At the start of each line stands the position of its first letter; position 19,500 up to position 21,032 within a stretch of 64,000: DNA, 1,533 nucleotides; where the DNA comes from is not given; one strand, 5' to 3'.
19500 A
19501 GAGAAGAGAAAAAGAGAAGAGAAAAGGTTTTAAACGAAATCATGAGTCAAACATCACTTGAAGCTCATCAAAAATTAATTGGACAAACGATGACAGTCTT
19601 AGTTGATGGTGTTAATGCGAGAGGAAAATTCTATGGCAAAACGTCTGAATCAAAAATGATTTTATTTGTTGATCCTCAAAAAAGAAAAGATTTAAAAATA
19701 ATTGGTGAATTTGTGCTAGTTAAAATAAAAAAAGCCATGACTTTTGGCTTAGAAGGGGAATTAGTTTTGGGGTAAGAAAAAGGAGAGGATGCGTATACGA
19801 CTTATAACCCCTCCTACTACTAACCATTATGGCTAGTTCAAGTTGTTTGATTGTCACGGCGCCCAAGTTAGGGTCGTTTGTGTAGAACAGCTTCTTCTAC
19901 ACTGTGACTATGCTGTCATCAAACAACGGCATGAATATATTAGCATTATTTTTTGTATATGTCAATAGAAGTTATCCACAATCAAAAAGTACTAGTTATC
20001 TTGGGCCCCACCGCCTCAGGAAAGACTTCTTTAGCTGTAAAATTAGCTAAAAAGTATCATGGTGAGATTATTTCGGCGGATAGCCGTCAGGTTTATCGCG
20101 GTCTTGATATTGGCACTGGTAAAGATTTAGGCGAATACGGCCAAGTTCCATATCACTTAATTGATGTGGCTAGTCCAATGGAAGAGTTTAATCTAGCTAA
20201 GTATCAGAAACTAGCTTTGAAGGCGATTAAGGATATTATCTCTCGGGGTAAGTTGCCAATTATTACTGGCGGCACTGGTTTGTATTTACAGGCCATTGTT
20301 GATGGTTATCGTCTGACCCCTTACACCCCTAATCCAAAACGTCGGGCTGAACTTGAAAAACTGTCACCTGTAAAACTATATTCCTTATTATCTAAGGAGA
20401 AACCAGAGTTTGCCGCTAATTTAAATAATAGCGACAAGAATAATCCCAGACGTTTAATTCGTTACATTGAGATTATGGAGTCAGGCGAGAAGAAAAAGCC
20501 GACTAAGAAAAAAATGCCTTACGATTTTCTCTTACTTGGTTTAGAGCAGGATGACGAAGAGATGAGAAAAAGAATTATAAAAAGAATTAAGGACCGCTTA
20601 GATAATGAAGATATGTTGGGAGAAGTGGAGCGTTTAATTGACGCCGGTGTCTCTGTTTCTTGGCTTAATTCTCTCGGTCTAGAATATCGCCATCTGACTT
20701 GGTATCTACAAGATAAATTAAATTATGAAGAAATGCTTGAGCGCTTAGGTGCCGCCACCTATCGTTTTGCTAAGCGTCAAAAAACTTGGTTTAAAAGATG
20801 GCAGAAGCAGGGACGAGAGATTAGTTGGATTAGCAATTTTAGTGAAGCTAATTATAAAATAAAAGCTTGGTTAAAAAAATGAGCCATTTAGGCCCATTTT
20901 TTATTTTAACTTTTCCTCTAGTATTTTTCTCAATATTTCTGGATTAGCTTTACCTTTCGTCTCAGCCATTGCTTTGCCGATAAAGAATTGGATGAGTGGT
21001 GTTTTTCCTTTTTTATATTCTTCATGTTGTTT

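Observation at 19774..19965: Unclassified ~155-nt structured RNA with its own consensus promoter and terminator, antisense to the miaB-miaA spacer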

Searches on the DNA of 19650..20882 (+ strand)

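Call 4: search_rna_families(source=window, start=19650, end=20100, threshold=evalue, max_evalue=10, show_alignments=3)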
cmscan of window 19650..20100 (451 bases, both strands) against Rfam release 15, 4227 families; matches with E-value up to 10: 5.
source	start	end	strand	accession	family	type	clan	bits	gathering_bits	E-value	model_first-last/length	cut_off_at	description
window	19966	20032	+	RF00112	CyaR_RyeE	Gene; sRNA;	-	23.5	47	0.053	1-85/85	no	CyaR/Rye RNA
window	19664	19727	+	RF01600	snoR25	Gene; snRNA; snoRNA; CD-box;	-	19.1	50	3.1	1-70/70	no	small nucleolar RNA snoR25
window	19725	19796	+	RF02628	Hrs1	Gene; sRNA;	-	17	56.4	0.89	1-74/74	no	Hfq-regulated sRNA 1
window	19881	20051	-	RF00117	C0719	Gene; sRNA;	-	15.5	50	0.14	1-222/222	no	C0719 RNA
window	19661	19683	-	RF00180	REN-SRE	Cis-reg;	-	12.8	41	2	1-25/37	no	Renin stability regulatory element (REN-SRE)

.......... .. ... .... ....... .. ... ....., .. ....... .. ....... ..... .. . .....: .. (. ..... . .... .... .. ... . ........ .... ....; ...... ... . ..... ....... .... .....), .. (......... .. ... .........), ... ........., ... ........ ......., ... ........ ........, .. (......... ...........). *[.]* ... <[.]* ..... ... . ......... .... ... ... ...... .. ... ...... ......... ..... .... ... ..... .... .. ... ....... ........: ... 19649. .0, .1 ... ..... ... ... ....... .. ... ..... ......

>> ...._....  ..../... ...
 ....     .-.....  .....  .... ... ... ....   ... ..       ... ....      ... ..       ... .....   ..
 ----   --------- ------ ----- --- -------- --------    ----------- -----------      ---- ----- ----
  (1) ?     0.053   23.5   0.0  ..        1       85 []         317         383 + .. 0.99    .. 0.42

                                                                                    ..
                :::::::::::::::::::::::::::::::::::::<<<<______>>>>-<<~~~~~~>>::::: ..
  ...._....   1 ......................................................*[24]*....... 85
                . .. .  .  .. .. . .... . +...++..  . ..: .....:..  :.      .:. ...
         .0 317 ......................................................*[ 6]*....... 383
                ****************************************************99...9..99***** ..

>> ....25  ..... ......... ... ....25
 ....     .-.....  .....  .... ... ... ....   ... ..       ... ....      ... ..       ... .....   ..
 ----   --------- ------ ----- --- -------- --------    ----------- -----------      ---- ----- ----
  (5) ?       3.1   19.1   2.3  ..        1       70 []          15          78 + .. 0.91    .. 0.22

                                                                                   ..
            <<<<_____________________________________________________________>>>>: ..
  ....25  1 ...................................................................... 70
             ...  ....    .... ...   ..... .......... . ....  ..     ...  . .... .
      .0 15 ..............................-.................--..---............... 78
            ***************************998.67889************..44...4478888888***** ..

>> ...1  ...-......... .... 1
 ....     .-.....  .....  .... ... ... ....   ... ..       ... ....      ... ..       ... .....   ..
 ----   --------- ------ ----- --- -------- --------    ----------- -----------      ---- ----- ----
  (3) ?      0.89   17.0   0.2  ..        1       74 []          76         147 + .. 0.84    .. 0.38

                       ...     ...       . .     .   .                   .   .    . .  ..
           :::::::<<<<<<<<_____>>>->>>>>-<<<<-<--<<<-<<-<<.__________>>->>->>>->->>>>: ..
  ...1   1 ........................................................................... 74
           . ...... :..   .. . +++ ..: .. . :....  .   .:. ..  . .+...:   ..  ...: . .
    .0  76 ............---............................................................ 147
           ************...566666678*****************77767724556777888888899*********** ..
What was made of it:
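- On Any Rfam 15 family (SRP, 6S, RNase P, tmRNA, Y RNA/YrlA, GadY, ribozymes, riboswitches): Call 4 (E<=10: only chance-level hits, none on the RNA body).
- On Bacterial SRP RNA: There is no SRP hit at E<=10 (call 4).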

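Call 36: search_rna_families(source=L026, start=2700, end=3020, threshold=evalue, max_evalue=10)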
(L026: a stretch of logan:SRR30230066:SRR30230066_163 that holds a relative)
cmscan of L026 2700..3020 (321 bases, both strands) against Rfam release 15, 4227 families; matches with E-value up to 10: 9.
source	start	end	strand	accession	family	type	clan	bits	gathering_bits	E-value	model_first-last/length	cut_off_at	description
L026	2726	2800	-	RF00616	LhrC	Gene; sRNA;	CL00114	20.5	110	0.78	1-111/111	no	Listeria LhrC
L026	2725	2847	-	RF02630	Hrs12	Gene; sRNA;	-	19.6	70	0.74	1-87/87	no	Hfq-regulated sRNA 12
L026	2724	2794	-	RF02846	Ref84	Gene; antisense;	-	17.3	52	9.6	1-87/87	no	Enterococcus sRNA 84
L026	2744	2866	+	RF02447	SpR19_sRNA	Gene; sRNA;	-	17.2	79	1.2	1-123/123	no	Streptococcus sRNA SpR19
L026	2790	2893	+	RF02029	sraA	Gene; sRNA;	-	16.5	56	5.2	1-95/95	no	sraA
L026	2724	2801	-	RF02676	Esr41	Gene; sRNA;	-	14.5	102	2.6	1-74/74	no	Enterohemorrhagic E. coli sRNA 41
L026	2716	2999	-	RF03533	SQ1002_RNA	Gene; sRNA;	-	13.4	128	1.3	1-237/237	no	Clostridioides difficile sRNA SQ1002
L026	2821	2849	+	RF02031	tpke11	Gene; sRNA;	-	13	43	4.6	1-77/77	no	tpke11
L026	2777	2802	+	RF02129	GNAS-AS1_3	Gene; lncRNA;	-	10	42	9.6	1-38/38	no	GNAS antisense RNA 1 conserved region 3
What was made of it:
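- On Any Rfam 15 family (SRP, 6S, RNase P, tmRNA, Y RNA/YrlA, GadY, ribozymes, riboswitches): Call 36 (L026 copy).
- There is no Rfam hit even at E<=10 (calls 4, 36).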

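Call 41: build_rna_model(alignment_id=A2, structure=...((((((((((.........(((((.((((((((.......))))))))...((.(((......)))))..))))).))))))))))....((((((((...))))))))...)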
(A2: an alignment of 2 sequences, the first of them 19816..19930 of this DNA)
Model R1 built from alignment A2 (2 sequences, 115 columns); structure: as given.
model positions 115; base pairs 36; branch points 2; effective number of sequences 0.64; information 0.589 bits per position. Calibrated on 0.2 Mb of random sequence (short: E-values are rough).
structure used (alignment columns):
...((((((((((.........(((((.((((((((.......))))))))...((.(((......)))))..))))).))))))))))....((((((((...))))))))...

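Call 42: search_with_rna_model(model_id=R1, sources=[L026, L022, L023, L025, L027, L014, L007, L009, L017], filters=off, max_evalue=10, show_alignments=3)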
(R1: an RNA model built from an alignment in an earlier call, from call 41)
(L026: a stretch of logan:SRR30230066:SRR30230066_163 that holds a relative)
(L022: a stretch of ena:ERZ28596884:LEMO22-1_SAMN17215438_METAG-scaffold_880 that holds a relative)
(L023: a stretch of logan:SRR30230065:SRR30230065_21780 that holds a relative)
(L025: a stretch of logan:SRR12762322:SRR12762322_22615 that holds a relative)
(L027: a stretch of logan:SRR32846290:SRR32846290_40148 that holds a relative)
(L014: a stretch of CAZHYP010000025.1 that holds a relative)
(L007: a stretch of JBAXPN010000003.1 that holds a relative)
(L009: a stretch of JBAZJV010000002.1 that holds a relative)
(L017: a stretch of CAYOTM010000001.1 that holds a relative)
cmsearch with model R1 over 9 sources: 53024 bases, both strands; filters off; matches with E-value up to 10: 12.
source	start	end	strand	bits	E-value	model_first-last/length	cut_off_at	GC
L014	1585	1651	+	10.5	1.7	1-115/115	no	0.27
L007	1379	1456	+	10.2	2.1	1-115/115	no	0.36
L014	2359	2426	+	9.8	2.6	1-115/115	no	0.35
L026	414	491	+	9.4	3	1-115/115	no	0.32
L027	2179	2272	-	8.6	4.6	1-115/115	no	0.29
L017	2843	2899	-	8.6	4.7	1-115/115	no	0.33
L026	3249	3312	-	8.3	5.4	1-115/115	no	0.34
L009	685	759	+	8.2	5.7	1-115/115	no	0.67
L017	3894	3951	+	7.7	7.5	1-115/115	no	0.21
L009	3302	3343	+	7.7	7.6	1-115/115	no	0.45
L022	383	438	-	7.4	8.7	1-115/115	no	0.27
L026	467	529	-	7.3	9.4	1-115/115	no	0.38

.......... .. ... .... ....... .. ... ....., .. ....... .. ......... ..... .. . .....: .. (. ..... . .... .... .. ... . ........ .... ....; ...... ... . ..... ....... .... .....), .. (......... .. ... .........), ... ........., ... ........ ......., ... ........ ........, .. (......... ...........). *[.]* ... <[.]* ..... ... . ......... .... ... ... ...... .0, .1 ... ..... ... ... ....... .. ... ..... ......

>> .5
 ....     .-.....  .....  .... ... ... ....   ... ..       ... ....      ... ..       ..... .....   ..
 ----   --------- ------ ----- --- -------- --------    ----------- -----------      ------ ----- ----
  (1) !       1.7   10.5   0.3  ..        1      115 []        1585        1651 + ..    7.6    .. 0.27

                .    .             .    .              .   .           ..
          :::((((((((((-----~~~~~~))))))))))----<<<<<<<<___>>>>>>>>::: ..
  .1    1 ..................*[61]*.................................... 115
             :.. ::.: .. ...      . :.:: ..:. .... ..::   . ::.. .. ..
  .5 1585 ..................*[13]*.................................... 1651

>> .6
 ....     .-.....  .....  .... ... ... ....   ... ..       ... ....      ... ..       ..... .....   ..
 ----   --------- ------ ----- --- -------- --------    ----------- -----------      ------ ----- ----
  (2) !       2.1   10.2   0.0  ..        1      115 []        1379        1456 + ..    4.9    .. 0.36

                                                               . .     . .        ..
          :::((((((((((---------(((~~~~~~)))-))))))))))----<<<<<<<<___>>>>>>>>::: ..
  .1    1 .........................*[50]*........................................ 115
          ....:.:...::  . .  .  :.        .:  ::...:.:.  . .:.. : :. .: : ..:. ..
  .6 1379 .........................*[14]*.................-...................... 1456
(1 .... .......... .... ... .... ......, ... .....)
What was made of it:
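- The body-only CM does not detect L026 (call 42).
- Tried and rejected: Body-only single-sequence CM (R1): it does not recover L026, and all hits have E>1 and are unrelated (call 42).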

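Call 76: search_rna_families(sources=[L030, L038, L039, L060, L061, L034, L022, L023, L026, L051, L009, L007], threshold=gathering)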
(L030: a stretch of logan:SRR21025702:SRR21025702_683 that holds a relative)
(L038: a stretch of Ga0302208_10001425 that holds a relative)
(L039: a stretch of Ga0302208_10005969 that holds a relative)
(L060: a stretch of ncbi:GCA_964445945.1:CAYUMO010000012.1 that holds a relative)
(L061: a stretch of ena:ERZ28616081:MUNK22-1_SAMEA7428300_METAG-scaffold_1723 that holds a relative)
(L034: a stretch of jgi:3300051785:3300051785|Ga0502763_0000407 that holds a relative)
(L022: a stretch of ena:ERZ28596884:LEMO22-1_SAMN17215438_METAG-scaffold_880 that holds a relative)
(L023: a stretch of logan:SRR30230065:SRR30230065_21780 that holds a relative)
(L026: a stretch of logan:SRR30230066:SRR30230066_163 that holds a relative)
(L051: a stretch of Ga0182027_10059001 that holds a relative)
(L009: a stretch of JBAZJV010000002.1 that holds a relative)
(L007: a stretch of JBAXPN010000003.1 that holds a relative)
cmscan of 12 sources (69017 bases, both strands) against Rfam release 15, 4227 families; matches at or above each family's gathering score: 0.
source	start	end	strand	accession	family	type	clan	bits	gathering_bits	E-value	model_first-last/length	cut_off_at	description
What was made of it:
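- On Any Rfam 15 family (SRP, 6S, RNase P, tmRNA, Y RNA/YrlA, GadY, ribozymes, riboswitches): Call 76 (12 related loci: 0 hits).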
